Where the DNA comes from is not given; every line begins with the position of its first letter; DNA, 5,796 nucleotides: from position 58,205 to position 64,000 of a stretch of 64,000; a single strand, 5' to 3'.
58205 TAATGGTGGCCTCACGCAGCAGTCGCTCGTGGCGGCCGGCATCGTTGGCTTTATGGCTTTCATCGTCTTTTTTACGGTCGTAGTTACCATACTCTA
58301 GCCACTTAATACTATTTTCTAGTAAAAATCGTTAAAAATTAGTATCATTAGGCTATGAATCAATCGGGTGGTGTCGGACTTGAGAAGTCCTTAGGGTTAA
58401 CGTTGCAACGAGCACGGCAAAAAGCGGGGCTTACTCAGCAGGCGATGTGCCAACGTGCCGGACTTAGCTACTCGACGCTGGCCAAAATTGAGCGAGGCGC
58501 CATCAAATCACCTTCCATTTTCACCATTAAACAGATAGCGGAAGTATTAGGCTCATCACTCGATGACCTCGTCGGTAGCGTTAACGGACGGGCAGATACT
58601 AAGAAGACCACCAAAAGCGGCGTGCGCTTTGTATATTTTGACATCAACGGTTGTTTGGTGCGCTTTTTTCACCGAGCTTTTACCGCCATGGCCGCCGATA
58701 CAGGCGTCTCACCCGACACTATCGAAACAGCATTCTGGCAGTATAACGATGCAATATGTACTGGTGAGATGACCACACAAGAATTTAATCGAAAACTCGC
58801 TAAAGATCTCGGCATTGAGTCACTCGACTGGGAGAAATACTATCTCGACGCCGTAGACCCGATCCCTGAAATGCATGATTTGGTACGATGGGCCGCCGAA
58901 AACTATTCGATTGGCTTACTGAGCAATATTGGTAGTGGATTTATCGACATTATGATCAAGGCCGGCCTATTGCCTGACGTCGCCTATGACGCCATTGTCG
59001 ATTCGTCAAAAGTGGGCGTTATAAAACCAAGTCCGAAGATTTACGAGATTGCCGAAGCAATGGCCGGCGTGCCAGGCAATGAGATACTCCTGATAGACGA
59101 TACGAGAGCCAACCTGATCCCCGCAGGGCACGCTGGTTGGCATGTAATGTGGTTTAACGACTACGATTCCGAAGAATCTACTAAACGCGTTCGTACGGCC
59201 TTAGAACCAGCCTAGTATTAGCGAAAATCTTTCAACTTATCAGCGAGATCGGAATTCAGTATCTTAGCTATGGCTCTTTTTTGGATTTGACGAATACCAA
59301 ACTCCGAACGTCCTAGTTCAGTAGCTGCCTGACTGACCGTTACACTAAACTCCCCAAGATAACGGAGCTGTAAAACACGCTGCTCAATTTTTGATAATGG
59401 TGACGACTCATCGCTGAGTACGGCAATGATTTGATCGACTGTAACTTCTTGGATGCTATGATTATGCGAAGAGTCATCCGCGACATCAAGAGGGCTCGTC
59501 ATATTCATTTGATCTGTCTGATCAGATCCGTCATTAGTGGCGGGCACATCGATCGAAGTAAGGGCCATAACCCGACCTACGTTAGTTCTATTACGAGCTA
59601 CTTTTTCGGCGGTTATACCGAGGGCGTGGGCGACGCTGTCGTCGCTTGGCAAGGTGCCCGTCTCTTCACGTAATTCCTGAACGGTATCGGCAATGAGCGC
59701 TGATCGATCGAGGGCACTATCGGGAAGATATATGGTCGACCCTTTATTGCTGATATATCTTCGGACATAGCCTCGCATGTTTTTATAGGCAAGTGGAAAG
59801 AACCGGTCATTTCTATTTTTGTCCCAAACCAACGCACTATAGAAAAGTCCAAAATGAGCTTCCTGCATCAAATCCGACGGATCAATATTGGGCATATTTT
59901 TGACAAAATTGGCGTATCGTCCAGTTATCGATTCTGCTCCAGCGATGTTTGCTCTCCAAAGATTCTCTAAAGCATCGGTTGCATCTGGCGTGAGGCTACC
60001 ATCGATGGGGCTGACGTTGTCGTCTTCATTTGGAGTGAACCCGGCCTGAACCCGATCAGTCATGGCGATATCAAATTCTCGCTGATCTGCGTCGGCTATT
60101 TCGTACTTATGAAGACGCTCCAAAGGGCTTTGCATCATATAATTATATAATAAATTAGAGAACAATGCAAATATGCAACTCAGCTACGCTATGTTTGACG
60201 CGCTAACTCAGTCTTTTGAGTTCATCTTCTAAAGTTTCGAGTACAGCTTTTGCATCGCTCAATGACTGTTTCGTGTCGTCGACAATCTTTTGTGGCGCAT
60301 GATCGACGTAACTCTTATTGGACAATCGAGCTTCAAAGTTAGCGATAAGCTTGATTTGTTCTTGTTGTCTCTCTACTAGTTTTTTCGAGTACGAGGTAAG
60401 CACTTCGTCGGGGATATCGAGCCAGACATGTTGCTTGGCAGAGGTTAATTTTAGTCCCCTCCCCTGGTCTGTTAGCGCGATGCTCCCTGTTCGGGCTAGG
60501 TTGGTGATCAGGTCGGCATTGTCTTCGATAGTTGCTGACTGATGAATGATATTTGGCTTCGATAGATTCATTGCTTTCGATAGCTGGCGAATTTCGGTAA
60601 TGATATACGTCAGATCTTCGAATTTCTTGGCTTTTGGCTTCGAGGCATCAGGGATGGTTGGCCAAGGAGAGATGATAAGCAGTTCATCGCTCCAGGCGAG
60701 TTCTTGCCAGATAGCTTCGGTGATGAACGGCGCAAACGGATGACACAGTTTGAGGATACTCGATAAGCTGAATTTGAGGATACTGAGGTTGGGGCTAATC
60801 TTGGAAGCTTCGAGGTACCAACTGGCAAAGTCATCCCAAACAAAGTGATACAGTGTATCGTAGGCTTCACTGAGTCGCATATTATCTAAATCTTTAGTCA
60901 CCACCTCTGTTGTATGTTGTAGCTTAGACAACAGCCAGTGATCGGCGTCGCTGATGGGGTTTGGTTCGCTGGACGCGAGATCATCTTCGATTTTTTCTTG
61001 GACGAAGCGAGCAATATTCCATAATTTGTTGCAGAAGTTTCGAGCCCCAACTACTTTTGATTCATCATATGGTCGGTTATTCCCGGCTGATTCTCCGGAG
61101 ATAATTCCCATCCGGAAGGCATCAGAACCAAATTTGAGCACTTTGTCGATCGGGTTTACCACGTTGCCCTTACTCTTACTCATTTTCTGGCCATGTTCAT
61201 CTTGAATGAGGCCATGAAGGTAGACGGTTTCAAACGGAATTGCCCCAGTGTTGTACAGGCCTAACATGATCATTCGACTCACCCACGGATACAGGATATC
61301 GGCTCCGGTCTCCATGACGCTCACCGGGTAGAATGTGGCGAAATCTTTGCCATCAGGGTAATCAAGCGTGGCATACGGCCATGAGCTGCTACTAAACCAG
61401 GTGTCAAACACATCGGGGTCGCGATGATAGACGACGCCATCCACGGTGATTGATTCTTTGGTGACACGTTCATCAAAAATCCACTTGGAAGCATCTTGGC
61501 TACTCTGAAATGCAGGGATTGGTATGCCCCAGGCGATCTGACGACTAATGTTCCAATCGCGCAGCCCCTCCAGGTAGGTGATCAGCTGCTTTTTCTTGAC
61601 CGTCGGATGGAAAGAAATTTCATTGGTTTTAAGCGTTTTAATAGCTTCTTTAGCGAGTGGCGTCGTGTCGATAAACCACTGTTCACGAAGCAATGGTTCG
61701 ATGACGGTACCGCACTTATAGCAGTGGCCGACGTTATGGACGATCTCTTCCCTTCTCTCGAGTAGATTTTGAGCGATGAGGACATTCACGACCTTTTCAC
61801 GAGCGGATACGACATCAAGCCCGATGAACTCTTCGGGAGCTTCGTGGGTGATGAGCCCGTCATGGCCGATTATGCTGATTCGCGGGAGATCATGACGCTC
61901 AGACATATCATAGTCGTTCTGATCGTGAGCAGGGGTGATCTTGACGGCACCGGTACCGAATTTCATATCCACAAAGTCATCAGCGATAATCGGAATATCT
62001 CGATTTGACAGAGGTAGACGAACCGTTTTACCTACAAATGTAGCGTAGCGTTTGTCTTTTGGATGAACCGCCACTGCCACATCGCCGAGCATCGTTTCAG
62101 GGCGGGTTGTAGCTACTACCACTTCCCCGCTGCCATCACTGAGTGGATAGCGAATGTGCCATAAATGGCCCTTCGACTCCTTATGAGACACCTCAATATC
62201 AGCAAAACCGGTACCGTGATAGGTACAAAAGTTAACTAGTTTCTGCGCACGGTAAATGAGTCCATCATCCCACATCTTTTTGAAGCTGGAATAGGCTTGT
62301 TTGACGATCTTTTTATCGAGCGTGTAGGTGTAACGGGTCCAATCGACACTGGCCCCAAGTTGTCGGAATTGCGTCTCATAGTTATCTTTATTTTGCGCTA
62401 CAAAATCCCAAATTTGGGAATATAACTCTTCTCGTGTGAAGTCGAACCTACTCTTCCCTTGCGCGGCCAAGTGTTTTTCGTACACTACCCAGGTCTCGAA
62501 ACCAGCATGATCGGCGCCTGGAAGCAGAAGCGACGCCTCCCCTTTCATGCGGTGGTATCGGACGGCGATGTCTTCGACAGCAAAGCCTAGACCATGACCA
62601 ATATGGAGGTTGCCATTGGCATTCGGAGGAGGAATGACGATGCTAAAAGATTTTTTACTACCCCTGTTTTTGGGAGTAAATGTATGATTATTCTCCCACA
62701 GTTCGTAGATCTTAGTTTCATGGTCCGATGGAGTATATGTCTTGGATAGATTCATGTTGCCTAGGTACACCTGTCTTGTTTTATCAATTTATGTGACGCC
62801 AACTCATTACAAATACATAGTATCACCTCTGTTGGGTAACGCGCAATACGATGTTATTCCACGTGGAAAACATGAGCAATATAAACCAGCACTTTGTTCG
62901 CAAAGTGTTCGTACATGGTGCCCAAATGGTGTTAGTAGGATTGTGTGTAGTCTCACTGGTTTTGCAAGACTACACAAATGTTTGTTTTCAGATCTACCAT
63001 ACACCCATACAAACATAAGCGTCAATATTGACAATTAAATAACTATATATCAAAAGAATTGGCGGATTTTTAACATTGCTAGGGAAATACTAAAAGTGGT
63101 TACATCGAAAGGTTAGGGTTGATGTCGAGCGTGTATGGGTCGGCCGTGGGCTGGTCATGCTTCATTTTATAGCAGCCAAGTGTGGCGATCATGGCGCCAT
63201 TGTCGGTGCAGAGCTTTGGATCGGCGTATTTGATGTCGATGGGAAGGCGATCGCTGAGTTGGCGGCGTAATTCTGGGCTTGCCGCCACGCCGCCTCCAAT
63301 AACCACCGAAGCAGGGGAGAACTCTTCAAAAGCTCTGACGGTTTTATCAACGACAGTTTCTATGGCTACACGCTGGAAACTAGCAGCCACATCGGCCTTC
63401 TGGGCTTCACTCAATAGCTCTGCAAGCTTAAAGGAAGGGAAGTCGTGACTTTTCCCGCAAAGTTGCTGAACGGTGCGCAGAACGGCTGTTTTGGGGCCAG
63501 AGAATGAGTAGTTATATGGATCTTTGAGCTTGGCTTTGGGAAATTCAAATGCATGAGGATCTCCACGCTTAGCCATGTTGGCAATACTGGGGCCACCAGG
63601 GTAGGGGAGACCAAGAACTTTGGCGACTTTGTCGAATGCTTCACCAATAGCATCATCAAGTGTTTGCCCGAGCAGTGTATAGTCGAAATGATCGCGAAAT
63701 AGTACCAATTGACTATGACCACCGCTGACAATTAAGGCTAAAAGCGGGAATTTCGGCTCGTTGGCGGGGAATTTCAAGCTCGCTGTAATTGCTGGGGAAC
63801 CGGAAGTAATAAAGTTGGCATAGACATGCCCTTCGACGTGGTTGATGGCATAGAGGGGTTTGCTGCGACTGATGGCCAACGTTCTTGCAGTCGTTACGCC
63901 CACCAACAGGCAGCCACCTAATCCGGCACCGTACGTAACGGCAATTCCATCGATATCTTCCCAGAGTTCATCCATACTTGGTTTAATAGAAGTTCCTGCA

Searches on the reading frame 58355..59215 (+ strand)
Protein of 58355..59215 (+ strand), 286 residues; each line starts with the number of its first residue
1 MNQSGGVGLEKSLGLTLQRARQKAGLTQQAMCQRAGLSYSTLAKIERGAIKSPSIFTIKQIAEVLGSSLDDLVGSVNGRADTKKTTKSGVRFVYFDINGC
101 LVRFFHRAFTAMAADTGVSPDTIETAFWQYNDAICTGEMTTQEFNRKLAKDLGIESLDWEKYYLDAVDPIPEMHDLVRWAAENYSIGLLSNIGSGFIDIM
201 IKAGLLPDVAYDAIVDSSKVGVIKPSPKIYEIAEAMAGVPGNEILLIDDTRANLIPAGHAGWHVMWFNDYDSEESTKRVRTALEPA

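Call 23: search_protein_families(library=pfam, proteins=[window:58355-59215:+], max_evalue=0.0001)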
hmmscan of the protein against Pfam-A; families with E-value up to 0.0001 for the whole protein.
window:58355-59215:+ (286 aa): 6 families
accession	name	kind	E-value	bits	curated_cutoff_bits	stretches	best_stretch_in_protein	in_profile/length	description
PF01381.28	HTH_3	-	1.2e-15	57.7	23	1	17-72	1-55/55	Helix-turn-helix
PF13560.12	HTH_31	-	1.5e-13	51.3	27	1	13-71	2-60/64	Helix-turn-helix domain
PF00702.32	Hydrolase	-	1.8e-09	38.7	26.4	1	93-261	4-191/191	haloacid dehalogenase-like hydrolase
PF13443.12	HTH_26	-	3.8e-08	33.9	22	1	17-73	2-58/63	Cro/C1-type HTH DNA-binding domain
PF12844.13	HTH_19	-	5.9e-07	29.8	30.2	1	17-72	4-58/64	Helix-turn-helix domain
PF13419.12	HAD_2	-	1.4e-06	29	23.8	1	137-266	45-177/178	Haloacid dehalogenase-like hydrolase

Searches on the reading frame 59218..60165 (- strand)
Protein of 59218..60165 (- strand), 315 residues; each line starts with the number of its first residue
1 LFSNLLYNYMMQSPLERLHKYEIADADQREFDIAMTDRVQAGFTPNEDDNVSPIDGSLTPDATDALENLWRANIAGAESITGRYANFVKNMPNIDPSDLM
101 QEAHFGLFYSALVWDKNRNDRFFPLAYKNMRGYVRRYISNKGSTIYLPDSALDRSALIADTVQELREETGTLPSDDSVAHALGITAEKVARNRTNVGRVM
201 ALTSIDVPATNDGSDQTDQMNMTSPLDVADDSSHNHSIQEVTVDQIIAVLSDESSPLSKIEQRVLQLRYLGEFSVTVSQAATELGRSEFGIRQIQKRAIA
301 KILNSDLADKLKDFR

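Call 23: search_protein_families(library=pfam, proteins=[window:59218-60165:-], max_evalue=0.0001)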
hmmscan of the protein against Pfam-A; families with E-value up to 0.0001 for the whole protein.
window:59218-60165:- (315 aa): 1 family
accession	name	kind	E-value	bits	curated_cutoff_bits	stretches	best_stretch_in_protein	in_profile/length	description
PF04545.22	Sigma70_r4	-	1.7e-07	31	24.1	1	257-302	5-48/50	Sigma-70, region 4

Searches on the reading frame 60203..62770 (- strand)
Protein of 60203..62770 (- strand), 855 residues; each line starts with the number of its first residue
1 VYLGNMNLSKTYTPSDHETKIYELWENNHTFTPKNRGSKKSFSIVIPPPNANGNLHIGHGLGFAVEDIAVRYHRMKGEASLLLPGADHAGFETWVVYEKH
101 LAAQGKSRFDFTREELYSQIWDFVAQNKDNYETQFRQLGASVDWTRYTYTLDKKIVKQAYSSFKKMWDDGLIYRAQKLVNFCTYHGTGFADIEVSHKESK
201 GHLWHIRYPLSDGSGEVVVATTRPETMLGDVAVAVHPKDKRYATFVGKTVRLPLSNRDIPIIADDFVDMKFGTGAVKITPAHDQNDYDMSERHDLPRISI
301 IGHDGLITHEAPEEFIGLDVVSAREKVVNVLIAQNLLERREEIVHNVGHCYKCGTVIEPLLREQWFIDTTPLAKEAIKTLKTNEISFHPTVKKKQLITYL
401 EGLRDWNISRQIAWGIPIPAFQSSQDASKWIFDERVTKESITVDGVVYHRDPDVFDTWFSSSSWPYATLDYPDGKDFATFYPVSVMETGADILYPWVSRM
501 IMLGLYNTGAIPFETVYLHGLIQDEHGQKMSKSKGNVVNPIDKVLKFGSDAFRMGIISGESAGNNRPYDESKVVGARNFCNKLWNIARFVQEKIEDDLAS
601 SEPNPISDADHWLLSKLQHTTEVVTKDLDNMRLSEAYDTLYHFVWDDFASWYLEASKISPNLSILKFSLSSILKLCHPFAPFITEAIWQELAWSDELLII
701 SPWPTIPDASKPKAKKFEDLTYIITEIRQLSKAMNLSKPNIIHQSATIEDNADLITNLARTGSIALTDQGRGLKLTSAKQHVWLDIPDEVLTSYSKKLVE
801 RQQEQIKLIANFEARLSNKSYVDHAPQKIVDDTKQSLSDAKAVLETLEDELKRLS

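Call 23: search_protein_families(library=pfam, proteins=[window:60203-62770:-], max_evalue=0.0001)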
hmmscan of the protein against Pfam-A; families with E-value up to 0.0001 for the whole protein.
window:60203-62770:- (855 aa): 5 families
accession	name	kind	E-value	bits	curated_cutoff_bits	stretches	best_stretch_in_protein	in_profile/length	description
PF00133.28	tRNA-synt_1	-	3.2e-111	372.5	22.7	1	20-560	1-406/414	tRNA synthetases class I (I, L, M and V)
PF08264.19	Anticodon_1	-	3.8e-30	105.2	25.1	1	610-738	1-140/148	Anticodon-binding domain of tRNA ligase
PF09334.17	tRNA-synt_1g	-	1.5e-19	70.5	20.1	2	349-578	168-376/391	tRNA synthetases class I (M)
PF13603.12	tRNA-synt_1_2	-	1.8e-12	47.6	25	1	244-303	83-142/185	Leucyl-tRNA synthetase, editing domain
PF10458.14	Val_tRNA-synt_C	-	9.7e-07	29.4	25.9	1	803-854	14-65/66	Valyl tRNA synthetase tRNA binding arm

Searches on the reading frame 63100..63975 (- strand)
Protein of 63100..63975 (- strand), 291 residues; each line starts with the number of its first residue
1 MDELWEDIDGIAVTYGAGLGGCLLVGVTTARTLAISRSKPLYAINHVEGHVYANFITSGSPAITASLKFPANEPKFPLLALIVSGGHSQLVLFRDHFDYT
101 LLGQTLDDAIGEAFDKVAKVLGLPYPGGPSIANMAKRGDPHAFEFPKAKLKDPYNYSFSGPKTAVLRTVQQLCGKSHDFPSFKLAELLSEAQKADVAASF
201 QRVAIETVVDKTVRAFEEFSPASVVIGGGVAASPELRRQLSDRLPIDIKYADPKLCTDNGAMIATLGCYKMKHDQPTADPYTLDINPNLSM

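Call 23: search_protein_families(library=pfam, proteins=[window:63100-63975:-], max_evalue=0.0001)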
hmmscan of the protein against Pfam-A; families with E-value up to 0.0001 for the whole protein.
window:63100-63975:- (291 aa): 1 family
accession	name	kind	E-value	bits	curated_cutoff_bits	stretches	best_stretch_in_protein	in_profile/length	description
PF00814.31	TsaD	-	1.5e-67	228.5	24.8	1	5-264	48-263/264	tRNA N6-adenosine threonylcarbamoyltransferase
